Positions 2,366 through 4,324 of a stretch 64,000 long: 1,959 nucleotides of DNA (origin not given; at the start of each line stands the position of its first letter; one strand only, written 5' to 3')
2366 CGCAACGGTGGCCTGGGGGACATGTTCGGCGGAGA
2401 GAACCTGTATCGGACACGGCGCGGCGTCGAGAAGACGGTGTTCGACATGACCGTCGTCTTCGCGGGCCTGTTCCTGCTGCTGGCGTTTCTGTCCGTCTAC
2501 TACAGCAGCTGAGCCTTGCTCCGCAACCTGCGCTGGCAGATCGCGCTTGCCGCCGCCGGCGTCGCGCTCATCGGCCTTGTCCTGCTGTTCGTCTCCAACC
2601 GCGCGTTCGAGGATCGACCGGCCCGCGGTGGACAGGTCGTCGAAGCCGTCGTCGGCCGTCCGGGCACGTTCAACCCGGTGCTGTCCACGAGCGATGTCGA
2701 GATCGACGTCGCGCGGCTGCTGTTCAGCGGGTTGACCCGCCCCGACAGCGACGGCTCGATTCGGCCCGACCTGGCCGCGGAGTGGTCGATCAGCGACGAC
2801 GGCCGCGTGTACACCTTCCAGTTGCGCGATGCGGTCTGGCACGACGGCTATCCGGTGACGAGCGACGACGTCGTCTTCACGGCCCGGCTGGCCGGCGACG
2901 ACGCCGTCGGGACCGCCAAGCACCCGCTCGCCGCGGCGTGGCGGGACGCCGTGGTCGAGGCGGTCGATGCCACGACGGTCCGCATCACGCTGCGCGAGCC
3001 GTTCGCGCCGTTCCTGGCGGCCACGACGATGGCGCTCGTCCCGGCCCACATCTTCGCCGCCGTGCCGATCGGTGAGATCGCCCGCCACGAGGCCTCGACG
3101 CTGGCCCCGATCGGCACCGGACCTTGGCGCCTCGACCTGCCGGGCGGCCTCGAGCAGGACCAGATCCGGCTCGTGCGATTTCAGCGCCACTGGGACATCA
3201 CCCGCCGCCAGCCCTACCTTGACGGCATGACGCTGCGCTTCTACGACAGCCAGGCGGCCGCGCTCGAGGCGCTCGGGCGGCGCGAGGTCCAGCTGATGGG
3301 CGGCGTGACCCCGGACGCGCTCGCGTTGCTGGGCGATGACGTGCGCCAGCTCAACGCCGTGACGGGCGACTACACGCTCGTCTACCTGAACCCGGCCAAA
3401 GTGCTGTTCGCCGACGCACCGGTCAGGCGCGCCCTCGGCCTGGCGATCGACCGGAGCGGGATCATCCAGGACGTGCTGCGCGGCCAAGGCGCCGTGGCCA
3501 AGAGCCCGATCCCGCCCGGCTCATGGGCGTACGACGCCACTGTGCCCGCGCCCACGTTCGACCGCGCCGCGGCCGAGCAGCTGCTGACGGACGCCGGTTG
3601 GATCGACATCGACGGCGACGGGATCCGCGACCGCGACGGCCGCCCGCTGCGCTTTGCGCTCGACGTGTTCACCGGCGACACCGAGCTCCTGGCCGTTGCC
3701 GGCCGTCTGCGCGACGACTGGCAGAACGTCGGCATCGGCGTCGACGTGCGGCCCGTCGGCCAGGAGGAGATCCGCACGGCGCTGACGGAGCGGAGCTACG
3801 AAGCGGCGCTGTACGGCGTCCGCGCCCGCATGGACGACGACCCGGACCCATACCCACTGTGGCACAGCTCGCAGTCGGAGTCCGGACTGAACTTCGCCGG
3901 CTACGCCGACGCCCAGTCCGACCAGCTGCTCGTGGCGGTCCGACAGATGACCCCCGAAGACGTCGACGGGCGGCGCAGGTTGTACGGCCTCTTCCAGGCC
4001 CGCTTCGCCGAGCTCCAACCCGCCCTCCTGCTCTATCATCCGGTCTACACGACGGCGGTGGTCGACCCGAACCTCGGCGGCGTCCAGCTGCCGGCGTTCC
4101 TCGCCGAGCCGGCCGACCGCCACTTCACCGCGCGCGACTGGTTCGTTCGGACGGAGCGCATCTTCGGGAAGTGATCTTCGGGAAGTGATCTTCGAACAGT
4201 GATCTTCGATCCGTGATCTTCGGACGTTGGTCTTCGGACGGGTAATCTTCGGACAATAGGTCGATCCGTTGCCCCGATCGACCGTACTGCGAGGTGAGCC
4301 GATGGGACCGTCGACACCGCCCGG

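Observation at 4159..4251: Promoter-proximal tandem array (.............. x7) that also re-encodes the C-terminus of the upstream gene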

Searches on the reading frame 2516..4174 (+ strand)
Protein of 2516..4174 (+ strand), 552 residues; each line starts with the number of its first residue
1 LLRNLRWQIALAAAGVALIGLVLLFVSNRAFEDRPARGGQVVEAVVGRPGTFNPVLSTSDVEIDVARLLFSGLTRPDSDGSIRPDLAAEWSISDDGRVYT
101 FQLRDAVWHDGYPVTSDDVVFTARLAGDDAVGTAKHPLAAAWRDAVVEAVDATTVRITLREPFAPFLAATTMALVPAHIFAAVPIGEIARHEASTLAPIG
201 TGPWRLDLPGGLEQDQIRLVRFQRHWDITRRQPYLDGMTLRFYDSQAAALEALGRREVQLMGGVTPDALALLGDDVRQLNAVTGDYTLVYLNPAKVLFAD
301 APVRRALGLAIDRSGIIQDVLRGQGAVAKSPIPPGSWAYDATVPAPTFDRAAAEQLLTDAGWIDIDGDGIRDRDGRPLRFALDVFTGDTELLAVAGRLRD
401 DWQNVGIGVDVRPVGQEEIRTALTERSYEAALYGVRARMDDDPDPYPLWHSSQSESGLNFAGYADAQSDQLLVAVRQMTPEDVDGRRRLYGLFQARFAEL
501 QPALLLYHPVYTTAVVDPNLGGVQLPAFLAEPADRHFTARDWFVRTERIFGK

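Call 8: search_protein_families(library=pfam, proteins=[window:2516-4174:+], max_evalue=0.01)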
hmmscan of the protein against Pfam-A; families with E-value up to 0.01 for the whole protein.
window:2516-4174:+ (552 aa): 1 family
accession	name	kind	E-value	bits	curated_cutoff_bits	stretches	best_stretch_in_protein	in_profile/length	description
PF00496.27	SBP_bac_5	-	6.1e-68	230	32.4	1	82-453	2-364/368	Bacterial extracellular solute-binding proteins, family 5 Middle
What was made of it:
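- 2516..4174 (+): SBP_bac_5 (peptide/nickel-type ABC transporter substrate-binding) gene, 552 aa. It ends ...ERIFGK*. Pfam PF00496, E=6e-68 (call 8).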

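Call 10: find_encoding_contigs(protein=window:2516-4174:+, flank=3000, max_places=6)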
Protein window:2516-4174:+ (552 aa): 10 contigs read that carry it; 6 places shown.
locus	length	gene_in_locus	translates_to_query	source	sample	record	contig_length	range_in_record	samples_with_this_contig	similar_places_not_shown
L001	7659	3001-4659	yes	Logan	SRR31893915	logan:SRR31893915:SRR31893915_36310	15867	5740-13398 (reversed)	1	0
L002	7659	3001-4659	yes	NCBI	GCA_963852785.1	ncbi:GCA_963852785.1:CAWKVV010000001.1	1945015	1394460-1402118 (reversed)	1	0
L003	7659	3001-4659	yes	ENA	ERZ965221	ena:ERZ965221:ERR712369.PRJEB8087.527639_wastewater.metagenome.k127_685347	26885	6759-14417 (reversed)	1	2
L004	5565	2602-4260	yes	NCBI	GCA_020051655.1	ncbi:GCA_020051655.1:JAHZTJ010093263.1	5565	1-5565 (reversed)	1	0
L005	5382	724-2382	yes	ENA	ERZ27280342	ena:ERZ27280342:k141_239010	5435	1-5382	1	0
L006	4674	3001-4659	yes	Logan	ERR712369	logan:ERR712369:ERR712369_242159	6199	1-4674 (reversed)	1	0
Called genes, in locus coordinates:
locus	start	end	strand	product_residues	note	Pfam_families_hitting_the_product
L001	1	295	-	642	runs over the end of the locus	PF00069:Pkinase, PF01636:APH (faint), PF07714:PK_Tyr_Ser-Thr, PF03793:PASTA (faint)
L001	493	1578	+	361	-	PF00781:DAGK_cat, PF19279:YegS_C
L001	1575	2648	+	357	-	PF01699:Na_Ca_ex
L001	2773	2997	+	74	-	PF03840:SecG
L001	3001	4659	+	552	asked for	PF00496:SBP_bac_5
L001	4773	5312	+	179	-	PF04977:DivIC (weak)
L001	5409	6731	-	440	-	PF01476:LysM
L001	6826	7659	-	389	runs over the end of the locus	PF13421:Band_7_1, PF01145:Band_7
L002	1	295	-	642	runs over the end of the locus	PF00069:Pkinase, PF01636:APH (faint), PF07714:PK_Tyr_Ser-Thr, PF03793:PASTA (faint)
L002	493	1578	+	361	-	PF00781:DAGK_cat, PF19279:YegS_C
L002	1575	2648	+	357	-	PF01699:Na_Ca_ex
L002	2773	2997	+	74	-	PF03840:SecG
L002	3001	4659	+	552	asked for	PF00496:SBP_bac_5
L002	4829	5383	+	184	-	PF04977:DivIC (weak)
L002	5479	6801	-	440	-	PF01476:LysM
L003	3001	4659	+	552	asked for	PF00496:SBP_bac_5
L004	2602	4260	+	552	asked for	PF00496:SBP_bac_5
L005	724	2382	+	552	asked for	PF00496:SBP_bac_5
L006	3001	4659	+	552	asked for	PF00496:SBP_bac_5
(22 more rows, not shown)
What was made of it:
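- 2516..4174 (+): Gene calls on identical contigs (call 10).
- The 10-unit form lies on a 1.9-Mb contig (call 10).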

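Call 11: find_homologous_proteins(query=window:2516-4174:+, max_evalue=1e-30)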
Query window:2516-4174:+ (552 aa): 164 proteins with E <= 1e-30 among 8000 candidates; the best 120 are listed.
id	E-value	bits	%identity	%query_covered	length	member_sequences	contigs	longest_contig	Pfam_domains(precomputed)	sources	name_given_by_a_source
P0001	0.0e+0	1231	100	100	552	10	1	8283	PF00496.28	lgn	-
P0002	0.0e+0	1057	85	100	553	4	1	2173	PF00496.28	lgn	-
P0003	0.0e+0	1056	85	100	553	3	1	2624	PF00496.28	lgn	-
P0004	0.0e+0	1021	83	100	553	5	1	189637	PF00496.28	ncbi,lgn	-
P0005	2.6e-212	725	61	100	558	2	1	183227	PF00496.28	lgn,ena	-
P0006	1.4e-211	722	60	100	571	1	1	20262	PF00496.28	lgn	-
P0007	5.3e-210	717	60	100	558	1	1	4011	PF00496.28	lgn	-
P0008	1.5e-207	709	60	100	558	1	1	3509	PF00496.28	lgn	-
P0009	1.1e-206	706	58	100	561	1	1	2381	PF00496.28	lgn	-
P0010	6.1e-195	667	58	100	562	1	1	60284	PF00496.28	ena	-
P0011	7.6e-195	667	56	100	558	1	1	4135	PF00496.28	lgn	-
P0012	3.5e-188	645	57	100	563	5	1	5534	PF00496.28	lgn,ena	-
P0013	1.4e-187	643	55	100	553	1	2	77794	PF00496.28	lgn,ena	-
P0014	1.3e-184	633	55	100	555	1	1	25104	PF00496.28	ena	-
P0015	8.2e-184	630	57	99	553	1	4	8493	PF00496.28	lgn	-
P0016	9.8e-183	627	55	100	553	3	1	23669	PF00496.28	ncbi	-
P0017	1.8e-182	626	54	99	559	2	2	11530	PF00496.28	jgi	jgi:peptide/nickel transport system substrate-binding protein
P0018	8.9e-181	620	53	100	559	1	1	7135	PF00496.28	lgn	-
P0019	9.0e-181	620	54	100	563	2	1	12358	PF00496.28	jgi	-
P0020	3.3e-178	612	52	100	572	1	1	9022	PF00496.28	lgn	-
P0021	5.0e-176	605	54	100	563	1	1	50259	PF00496.28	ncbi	-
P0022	5.4e-176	605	52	100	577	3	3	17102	PF00496.28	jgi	jgi:peptide/nickel transport system substrate-binding protein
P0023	2.8e-175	602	53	100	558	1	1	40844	PF00496.28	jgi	jgi:peptide/nickel transport system substrate-binding protein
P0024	5.1e-175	601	52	100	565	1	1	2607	PF00496.28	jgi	jgi:peptide/nickel transport system substrate-binding protein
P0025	1.2e-174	600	52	100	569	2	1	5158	PF00496.28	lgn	-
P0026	4.6e-174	598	53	99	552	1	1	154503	PF00496.28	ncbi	-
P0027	6.8e-174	598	52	100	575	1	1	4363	PF00496.28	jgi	jgi:peptide/nickel transport system substrate-binding protein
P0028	8.2e-174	597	51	100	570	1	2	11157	PF00496.28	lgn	-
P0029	2.7e-173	596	54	100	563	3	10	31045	PF00496.28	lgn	-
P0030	8.4e-172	591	51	99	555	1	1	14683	PF00496.28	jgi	jgi:peptide/nickel transport system substrate-binding protein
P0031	4.8e-171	588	52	100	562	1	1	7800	PF00496.28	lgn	-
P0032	5.7e-171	588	52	100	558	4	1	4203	PF00496.28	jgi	-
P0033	1.0e-170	587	52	100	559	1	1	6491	PF00496.28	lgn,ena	-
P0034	1.0e-170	587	52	100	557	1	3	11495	PF00496.28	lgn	-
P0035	5.3e-167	575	51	100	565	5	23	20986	PF00496.28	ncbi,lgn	-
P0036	6.5e-167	575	52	100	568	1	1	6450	PF00496.28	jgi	jgi:peptide/nickel transport system substrate-binding protein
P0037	1.1e-166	574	53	95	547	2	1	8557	PF00496.28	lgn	-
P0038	1.2e-166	574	51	100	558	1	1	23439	PF00496.28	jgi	jgi:peptide/nickel transport system substrate-binding protein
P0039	5.2e-166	572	51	100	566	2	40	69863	PF00496.28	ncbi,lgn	-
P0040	2.7e-165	569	50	100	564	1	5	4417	PF00496.28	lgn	-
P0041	3.0e-165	569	49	100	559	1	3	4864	PF00496.28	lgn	-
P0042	3.4e-165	569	50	100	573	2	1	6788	PF00496.28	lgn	-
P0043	1.4e-164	567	51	100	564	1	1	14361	PF00496.28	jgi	jgi:peptide/nickel transport system substrate-binding protein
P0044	3.7e-160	552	49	100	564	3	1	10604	PF00496.28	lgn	-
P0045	4.0e-158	546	49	100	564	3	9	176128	PF00496.28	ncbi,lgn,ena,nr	ncbi:MAG: peptide ABC transporter substrate-binding protein [Caldilineae bacterium]|nr:peptide ABC t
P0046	8.4e-156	538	49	100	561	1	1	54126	PF00496.28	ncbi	-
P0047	2.4e-152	527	48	100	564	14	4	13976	PF00496.28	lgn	-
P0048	8.9e-148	511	46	100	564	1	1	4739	PF00496.28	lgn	-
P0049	1.8e-147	510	47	100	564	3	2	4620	PF00496.28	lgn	-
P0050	2.4e-127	444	51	78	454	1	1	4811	PF00496.28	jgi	jgi:peptide/nickel transport system substrate-binding protein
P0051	3.5e-120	420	50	71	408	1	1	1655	PF00496.28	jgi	jgi:peptide/nickel transport system substrate-binding protein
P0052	5.4e-116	407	43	93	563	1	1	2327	PF00496.28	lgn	-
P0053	1.1e-115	406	42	99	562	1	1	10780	PF00496.28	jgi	-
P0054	1.4e-113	399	43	93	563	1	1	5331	PF00496.28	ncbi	-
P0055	1.1e-108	382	40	99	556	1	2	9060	PF00496.28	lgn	-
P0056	9.3e-107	376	43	99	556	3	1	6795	PF00496.28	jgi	jgi:peptide/nickel transport system substrate-binding protein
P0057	1.1e-106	376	42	99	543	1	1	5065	PF00496.28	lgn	-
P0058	2.6e-103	365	39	99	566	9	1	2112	PF00496.28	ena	-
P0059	1.6e-102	362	39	99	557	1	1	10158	PF00496.28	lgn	-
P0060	5.1e-102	360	40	93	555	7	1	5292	PF00496.28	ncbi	-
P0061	4.1e-101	357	41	93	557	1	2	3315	PF00496.28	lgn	-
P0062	5.1e-101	357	38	99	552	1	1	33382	PF00496.28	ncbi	-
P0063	3.4e-100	354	39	99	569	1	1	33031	PF00496.28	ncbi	ncbi:MAG: peptide ABC transporter substrate-binding protein [Anaerolineae bacterium]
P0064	3.2e-99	351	38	99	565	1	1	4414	PF00496.28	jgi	-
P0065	7.0e-99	350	40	94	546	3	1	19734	PF00496.28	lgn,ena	-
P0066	9.3e-99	350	37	99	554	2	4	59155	PF00496.28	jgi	jgi:peptide/nickel transport system substrate-binding protein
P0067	9.3e-99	350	40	99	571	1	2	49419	PF00496.28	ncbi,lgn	-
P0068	1.9e-98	349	39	99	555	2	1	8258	PF00496.28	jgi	-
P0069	2.5e-98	348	37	99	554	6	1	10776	PF00496.28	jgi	-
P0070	3.6e-98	348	38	99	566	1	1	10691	PF00496.28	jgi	jgi:peptide/nickel transport system substrate-binding protein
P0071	4.2e-98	348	39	99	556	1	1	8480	PF00496.28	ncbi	-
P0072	1.3e-97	346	40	99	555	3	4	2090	PF00496.28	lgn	-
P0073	2.2e-97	345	38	99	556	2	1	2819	PF00496.28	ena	-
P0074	2.3e-97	345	37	99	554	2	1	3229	PF00496.28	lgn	-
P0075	2.5e-97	345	42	93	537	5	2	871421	PF00496.28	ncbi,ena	-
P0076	2.6e-97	345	40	99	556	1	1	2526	PF00496.28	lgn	-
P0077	2.8e-97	345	38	99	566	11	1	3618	PF00496.28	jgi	-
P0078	5.0e-96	341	38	99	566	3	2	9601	PF00496.28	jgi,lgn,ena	-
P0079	9.9e-96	340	40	99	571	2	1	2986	PF00496.28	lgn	-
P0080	1.6e-95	339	38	99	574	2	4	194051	PF00496.28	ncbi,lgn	-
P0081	2.3e-95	338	37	99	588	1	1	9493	PF00496.28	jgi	jgi:peptide/nickel transport system substrate-binding protein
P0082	2.4e-95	338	38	93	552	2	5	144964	PF00496.28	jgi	-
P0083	3.0e-95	338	38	99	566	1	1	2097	PF00496.28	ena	-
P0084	3.7e-95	338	38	99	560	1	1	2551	PF00496.28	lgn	-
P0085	5.3e-95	337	38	99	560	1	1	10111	PF00496.28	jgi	jgi:peptide/nickel transport system substrate-binding protein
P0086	1.9e-94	335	39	99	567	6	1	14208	PF00496.28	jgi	jgi:peptide/nickel transport system substrate-binding protein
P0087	2.2e-94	335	37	99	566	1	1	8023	PF00496.28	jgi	-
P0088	7.3e-94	334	38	99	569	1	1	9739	PF00496.28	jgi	jgi:peptide/nickel transport system substrate-binding protein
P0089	9.7e-94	333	39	99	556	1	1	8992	PF00496.28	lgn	-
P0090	1.1e-93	333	39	99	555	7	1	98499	PF00496.28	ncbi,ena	-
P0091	2.0e-92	329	38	99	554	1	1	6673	PF00496.28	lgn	-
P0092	7.1e-92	327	39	100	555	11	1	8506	PF00496.28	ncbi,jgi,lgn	-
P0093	5.7e-91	324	36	99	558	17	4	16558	PF00496.28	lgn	-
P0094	1.1e-90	323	38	93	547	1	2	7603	PF00496.28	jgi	jgi:peptide/nickel transport system substrate-binding protein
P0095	5.9e-90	321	41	97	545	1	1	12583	PF00496.28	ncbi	-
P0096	6.5e-90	320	41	97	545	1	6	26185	PF00496.28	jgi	jgi:peptide/nickel transport system substrate-binding protein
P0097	7.5e-90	320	41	97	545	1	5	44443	PF00496.28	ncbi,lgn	-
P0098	1.8e-89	319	40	99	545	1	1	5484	PF00496.28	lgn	-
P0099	3.8e-89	318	38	99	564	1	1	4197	PF00496.28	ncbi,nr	ncbi:MAG: hypothetical protein J7M34_10695 [Anaerolineae bacterium]|nr:hypothetical protein [Anaerol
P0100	6.4e-89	317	38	99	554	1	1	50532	PF00496.28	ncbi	-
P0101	2.6e-88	315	37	99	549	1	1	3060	PF00496.28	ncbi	-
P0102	4.0e-88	315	36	100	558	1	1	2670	PF00496.28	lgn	-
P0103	4.5e-88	314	41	92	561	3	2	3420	PF00496.28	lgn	-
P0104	7.4e-88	314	37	93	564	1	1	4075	PF00496.28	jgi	jgi:peptide/nickel transport system substrate-binding protein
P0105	8.7e-88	313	38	99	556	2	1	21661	PF00496.28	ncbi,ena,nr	ncbi:MAG: peptide ABC transporter substrate-binding protein [Chloroflexi bacterium]|nr:peptide ABC t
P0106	8.8e-88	313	37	99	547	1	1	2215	PF00496.28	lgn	-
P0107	1.0e-87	313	37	93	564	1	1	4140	PF00496.28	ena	-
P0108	4.7e-87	311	37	99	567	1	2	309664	PF00496.28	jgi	jgi:peptide/nickel transport system substrate-binding protein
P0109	5.2e-87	311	39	93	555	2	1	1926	PF00496.28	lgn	-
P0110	5.6e-87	311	36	99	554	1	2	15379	PF00496.28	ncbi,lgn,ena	-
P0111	7.5e-87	310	39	93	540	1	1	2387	PF00496.28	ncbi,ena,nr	ncbi:MAG TPA: ABC transporter substrate-binding protein [Dehalococcoidia bacterium]|nr:ABC transport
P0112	2.2e-86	309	38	93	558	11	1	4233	PF00496.28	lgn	-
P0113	3.8e-86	308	37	99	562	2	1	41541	PF00496.28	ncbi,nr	ncbi:MAG: peptide ABC transporter substrate-binding protein [Chloroflexi bacterium]|nr:peptide ABC t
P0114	4.9e-86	308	37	99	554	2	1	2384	PF00496.28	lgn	-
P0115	2.1e-85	306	39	93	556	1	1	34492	PF00496.28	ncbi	-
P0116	2.2e-85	306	37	99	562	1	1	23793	PF00496.28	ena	-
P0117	3.3e-85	305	37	99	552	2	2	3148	PF00496.28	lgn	-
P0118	7.1e-85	304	36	93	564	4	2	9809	PF00496.28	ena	-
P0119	9.7e-85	303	36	99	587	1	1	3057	PF00496.28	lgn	-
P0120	5.1e-84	301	38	93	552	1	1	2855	PF00496.28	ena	-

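Call 14: find_encoding_contigs(protein=P0004, flank=3000, max_places=6)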
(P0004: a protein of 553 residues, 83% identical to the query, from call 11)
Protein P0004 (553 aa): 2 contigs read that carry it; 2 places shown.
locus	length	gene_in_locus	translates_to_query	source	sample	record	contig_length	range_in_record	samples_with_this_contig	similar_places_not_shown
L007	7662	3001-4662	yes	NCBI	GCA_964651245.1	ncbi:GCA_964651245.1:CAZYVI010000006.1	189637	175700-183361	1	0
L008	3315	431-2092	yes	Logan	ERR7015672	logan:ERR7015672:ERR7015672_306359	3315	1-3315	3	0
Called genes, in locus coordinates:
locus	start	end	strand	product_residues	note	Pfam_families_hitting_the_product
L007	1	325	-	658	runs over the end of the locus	PF00069:Pkinase, PF01636:APH (faint), PF07714:PK_Tyr_Ser-Thr, PF03793:PASTA (weak)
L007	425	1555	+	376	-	PF00781:DAGK_cat, PF19279:YegS_C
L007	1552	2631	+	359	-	PF01699:Na_Ca_ex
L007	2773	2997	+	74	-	PF03840:SecG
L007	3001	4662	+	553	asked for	PF00496:SBP_bac_5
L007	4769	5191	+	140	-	-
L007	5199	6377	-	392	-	PF01476:LysM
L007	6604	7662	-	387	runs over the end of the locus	PF13421:Band_7_1, PF01145:Band_7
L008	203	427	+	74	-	PF03840:SecG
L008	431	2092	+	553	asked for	PF00496:SBP_bac_5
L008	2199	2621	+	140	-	-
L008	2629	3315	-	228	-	?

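Call 15: find_encoding_contigs(protein=P0002, flank=3000, max_places=6)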
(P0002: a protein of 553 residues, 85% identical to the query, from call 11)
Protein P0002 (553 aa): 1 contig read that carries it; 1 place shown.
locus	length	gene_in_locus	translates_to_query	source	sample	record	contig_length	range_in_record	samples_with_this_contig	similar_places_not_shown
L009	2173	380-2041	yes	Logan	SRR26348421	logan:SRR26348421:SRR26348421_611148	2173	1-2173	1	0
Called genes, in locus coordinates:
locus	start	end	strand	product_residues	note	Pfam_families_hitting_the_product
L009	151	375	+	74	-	PF03840:SecG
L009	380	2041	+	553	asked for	PF00496:SBP_bac_5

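Call 16: find_encoding_contigs(protein=P0003, flank=3000, max_places=6)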
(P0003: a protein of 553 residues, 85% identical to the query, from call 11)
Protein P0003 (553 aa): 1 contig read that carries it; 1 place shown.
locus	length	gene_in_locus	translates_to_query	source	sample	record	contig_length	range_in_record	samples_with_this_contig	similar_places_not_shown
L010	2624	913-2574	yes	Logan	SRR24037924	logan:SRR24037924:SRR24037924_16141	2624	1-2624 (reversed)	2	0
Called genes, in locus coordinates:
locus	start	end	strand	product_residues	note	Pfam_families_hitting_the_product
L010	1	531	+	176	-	?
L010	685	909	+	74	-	PF03840:SecG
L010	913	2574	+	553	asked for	PF00496:SBP_bac_5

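Call 21: find_encoding_contigs(protein=P0121, flank=1500, max_places=10)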
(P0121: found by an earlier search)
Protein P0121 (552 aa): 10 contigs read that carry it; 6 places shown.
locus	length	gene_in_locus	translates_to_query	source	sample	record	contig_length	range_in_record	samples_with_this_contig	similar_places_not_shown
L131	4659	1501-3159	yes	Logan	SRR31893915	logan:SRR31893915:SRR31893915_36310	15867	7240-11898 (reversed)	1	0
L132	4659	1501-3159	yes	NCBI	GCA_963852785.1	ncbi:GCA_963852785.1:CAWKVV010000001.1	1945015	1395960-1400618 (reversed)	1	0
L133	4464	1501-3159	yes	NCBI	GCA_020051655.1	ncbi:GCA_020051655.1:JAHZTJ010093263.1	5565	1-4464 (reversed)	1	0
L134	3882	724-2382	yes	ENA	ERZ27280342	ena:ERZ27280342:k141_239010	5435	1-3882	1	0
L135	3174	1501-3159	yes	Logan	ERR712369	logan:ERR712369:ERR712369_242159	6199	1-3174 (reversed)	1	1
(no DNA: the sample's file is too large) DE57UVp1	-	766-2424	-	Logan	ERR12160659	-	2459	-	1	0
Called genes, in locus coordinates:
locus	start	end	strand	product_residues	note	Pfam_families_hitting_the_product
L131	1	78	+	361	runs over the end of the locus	PF00781:DAGK_cat, PF19279:YegS_C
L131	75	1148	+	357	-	PF01699:Na_Ca_ex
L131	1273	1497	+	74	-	PF03840:SecG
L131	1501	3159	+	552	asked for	PF00496:SBP_bac_5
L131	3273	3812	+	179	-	PF04977:DivIC (weak)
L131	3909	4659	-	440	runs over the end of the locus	PF01476:LysM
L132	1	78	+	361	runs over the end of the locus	PF00781:DAGK_cat, PF19279:YegS_C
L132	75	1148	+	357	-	PF01699:Na_Ca_ex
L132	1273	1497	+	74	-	PF03840:SecG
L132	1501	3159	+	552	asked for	PF00496:SBP_bac_5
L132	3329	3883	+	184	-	PF04977:DivIC (weak)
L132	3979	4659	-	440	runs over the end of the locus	PF01476:LysM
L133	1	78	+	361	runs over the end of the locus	PF00781:DAGK_cat, PF19279:YegS_C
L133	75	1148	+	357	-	PF01699:Na_Ca_ex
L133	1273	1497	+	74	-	PF03840:SecG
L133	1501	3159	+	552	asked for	PF00496:SBP_bac_5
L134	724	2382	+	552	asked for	PF00496:SBP_bac_5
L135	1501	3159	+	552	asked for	PF00496:SBP_bac_5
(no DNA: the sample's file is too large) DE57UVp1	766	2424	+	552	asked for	PF00496:SBP_bac_5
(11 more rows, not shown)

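Call 22: find_encoding_contigs(protein=P0122, flank=1500, max_places=10)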
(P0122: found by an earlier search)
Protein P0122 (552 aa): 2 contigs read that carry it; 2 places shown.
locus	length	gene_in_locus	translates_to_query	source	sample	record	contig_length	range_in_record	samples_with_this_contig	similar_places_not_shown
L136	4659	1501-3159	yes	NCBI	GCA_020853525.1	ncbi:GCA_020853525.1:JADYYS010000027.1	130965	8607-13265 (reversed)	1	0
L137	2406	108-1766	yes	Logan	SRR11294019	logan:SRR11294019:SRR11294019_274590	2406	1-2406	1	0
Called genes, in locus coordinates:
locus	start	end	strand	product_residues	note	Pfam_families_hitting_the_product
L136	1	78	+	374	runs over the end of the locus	PF00781:DAGK_cat, PF19279:YegS_C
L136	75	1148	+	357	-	PF01699:Na_Ca_ex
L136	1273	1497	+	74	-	PF03840:SecG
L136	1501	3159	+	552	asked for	PF00496:SBP_bac_5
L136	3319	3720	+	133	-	PF04977:DivIC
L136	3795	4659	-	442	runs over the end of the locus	PF01476:LysM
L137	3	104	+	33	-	?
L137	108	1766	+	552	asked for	PF00496:SBP_bac_5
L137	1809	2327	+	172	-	PF04977:DivIC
